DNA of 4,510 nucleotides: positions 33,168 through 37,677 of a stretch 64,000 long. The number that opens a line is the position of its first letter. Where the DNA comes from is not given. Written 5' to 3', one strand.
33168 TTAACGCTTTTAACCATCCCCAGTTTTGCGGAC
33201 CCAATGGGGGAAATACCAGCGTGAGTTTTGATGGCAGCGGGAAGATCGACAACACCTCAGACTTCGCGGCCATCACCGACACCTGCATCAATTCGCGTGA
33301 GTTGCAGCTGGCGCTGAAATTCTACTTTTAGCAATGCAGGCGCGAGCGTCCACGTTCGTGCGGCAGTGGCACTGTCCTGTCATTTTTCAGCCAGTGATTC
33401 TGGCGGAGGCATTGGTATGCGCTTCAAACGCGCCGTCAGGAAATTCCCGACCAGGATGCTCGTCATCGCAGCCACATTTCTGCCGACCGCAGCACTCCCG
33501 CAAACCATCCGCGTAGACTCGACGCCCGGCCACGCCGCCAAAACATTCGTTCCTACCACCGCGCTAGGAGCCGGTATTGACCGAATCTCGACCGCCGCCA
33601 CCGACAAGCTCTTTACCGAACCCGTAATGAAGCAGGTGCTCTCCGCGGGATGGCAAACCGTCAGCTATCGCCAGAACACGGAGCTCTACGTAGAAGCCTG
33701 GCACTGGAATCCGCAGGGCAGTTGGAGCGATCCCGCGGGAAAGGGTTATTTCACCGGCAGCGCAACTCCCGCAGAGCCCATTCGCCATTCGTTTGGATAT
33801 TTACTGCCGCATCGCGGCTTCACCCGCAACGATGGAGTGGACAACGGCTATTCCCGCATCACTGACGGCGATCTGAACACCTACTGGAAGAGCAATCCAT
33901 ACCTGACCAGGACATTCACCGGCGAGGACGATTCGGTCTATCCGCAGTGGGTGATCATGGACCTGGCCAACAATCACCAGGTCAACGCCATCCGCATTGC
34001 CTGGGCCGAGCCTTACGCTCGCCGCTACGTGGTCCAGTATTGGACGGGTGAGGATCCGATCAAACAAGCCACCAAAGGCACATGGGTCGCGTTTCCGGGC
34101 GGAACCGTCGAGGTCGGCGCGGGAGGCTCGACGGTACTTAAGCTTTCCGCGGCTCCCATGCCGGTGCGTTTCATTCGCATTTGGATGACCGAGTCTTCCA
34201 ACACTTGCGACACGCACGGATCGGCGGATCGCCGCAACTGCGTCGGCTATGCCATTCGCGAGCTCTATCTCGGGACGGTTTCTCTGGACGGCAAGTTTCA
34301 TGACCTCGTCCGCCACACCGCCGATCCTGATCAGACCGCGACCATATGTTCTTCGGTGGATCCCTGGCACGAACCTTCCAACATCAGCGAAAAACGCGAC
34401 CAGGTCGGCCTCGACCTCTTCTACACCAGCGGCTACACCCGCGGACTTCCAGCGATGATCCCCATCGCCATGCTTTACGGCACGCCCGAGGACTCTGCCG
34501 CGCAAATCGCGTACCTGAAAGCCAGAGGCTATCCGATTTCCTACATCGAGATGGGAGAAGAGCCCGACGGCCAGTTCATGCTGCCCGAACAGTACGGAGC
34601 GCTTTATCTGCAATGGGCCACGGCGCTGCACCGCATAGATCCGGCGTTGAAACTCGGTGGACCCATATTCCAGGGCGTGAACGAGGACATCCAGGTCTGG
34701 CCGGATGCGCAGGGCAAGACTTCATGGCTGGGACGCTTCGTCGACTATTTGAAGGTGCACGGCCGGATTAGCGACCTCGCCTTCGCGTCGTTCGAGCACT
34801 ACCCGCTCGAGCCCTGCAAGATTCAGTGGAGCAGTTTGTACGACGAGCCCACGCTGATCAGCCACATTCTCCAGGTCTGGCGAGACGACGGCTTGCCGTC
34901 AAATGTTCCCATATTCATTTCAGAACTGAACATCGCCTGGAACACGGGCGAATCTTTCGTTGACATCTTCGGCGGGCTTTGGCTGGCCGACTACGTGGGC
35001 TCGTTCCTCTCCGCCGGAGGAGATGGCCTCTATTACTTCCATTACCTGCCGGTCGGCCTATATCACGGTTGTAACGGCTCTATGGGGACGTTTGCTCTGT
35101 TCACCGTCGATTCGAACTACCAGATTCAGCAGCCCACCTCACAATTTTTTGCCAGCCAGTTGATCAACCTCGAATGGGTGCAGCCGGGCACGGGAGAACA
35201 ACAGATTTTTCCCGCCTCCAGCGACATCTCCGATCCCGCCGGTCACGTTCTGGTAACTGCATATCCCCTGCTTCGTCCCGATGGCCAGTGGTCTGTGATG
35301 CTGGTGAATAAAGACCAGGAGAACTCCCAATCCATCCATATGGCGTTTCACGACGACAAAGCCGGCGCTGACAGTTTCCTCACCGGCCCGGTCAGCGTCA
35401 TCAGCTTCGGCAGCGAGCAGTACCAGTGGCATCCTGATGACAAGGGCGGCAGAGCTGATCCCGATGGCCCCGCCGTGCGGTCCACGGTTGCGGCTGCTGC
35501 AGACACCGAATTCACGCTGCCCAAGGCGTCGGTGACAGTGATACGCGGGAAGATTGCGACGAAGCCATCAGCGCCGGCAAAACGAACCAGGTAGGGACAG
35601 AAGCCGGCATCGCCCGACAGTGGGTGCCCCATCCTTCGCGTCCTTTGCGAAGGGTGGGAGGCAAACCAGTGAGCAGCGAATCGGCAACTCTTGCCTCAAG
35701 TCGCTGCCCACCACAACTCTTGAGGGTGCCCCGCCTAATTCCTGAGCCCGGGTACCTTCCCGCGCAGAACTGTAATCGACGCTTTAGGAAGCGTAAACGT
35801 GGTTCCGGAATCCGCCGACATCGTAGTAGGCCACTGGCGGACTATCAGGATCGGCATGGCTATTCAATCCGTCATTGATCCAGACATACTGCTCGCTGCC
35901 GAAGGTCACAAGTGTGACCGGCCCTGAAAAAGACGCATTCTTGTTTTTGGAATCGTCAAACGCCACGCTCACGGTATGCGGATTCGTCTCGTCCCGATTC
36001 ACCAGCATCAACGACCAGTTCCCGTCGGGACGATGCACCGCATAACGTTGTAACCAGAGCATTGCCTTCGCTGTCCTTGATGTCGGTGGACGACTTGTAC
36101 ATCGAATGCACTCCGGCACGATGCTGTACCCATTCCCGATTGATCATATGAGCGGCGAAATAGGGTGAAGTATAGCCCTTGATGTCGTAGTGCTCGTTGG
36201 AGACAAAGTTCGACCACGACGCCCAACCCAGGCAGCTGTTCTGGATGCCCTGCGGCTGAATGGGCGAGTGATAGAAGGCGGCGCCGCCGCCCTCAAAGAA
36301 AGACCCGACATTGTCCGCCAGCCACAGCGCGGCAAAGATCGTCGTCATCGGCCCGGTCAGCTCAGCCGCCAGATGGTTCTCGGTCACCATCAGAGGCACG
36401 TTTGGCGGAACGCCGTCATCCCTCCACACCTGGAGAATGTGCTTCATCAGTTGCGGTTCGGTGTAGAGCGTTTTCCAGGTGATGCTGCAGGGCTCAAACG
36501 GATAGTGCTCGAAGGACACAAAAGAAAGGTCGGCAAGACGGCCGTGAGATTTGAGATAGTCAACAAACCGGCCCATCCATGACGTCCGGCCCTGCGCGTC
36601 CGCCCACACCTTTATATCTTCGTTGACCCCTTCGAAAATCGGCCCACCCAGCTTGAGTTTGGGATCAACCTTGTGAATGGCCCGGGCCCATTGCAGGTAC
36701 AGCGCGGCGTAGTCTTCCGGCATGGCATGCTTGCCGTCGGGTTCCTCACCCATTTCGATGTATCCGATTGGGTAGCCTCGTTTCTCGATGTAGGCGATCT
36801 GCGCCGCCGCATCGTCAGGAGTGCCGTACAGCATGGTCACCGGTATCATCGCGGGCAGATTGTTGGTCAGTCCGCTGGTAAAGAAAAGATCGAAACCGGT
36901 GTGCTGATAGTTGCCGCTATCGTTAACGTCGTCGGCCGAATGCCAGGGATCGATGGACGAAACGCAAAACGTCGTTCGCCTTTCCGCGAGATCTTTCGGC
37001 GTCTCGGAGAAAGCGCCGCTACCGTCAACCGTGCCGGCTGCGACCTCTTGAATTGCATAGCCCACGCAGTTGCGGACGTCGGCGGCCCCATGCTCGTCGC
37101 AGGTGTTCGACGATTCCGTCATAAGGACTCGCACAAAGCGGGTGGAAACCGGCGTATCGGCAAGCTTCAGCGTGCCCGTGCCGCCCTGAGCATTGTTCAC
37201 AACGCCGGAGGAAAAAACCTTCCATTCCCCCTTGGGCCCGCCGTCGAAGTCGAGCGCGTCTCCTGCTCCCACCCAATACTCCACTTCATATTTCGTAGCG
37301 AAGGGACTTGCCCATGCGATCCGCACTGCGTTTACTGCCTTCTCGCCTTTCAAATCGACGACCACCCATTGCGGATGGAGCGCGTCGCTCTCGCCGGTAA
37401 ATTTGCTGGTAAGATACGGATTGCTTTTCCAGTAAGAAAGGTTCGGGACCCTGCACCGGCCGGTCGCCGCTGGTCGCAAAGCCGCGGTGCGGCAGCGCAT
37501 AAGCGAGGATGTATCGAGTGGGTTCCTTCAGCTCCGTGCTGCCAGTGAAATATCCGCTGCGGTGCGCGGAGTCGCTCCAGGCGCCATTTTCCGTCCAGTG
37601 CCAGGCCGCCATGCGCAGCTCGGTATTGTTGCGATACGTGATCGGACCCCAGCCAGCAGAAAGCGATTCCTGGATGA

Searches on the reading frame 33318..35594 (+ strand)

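Call 48: search_protein_families(library=pfam, proteins=[window:33318-35594:+], max_evalue=0.001)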
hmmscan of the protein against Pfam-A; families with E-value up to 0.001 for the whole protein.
window:33318-35594:+ (758 aa): 2 families
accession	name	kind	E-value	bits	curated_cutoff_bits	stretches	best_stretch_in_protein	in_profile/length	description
PF00754.31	F5_F8_type_C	-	7.4e-08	33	28.2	1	179-295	15-117/127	F5/8 type C domain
PF22633.2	F5_F8_type_C_2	-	9.1e-08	33.1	27.8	1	181-288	2-91/91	NedA-like, galactose-binding domain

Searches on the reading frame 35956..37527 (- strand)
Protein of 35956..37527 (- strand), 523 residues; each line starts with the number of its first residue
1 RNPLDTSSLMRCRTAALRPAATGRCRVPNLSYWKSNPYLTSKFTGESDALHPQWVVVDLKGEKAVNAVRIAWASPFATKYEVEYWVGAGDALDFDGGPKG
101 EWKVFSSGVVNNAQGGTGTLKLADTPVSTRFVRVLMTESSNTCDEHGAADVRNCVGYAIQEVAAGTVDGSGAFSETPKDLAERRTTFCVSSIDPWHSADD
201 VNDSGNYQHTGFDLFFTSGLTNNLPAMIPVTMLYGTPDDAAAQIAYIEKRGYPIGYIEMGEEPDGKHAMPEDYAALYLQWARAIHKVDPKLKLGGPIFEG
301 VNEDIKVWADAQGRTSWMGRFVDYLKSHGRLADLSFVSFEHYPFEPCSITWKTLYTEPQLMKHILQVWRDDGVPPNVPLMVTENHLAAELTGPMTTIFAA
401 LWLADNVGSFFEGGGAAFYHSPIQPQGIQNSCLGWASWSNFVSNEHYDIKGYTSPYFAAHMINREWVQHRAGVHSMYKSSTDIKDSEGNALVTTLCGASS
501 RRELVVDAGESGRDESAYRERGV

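Call 48: search_protein_families(library=pfam, proteins=[window:35956-37527:-], max_evalue=0.001)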
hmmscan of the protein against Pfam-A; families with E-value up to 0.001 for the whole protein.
window:35956-37527:- (523 aa): 2 families
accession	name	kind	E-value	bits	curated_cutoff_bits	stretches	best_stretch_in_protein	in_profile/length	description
PF00754.31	F5_F8_type_C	-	7.9e-09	36.2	28.2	1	48-140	30-116/127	F5/8 type C domain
PF22633.2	F5_F8_type_C_2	-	1.7e-07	32.2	27.8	1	48-134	17-91/91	NedA-like, galactose-binding domain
